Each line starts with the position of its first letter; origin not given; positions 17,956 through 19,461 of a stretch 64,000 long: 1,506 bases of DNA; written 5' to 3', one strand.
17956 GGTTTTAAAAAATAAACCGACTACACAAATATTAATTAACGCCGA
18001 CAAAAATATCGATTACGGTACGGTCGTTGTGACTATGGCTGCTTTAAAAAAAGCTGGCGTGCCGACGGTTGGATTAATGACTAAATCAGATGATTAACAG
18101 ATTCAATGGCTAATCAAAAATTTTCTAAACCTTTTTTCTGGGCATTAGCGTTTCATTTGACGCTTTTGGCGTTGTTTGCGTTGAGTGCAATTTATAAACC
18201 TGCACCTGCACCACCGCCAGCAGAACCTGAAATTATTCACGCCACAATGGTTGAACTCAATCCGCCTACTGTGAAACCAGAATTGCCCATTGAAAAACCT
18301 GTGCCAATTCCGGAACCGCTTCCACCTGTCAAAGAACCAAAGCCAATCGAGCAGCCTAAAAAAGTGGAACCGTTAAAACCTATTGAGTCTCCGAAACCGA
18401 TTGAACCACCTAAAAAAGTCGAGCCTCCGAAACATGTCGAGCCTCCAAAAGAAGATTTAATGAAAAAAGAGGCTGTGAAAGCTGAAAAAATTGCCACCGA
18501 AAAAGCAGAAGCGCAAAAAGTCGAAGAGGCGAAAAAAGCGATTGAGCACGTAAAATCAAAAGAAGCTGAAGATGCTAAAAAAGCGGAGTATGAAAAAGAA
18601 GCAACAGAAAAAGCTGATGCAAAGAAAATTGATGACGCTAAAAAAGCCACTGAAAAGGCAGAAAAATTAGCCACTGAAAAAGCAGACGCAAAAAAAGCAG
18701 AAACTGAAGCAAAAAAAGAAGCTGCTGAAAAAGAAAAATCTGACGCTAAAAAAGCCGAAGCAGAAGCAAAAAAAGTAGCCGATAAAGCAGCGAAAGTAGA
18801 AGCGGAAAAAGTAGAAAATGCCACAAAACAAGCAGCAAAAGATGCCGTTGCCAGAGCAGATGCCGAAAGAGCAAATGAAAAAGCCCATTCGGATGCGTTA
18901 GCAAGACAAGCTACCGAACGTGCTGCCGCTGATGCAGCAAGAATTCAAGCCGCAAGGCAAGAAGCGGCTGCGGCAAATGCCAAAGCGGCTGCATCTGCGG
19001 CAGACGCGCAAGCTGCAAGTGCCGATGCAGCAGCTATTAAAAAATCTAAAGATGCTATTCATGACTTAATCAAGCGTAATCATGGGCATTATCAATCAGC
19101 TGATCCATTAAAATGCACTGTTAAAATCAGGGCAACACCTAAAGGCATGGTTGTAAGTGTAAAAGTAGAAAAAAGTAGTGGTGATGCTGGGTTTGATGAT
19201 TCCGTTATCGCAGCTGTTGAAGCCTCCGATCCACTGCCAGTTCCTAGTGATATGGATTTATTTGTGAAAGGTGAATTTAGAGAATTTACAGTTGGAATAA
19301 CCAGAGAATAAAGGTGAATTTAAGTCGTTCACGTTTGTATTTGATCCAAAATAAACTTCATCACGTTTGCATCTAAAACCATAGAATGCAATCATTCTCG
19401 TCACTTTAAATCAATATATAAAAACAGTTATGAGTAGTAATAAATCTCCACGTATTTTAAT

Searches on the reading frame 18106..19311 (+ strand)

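Call 48: search_protein_families(library=pfam, proteins=[window:18106-19311:+], max_evalue=0.00001)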
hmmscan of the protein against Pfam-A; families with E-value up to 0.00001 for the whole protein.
window:18106-19311:+ (401 aa): 1 family
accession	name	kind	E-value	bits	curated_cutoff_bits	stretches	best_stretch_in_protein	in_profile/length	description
PF13103.11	TonB_2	-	6.6e-13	49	22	1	331-385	22-77/85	TonB C terminal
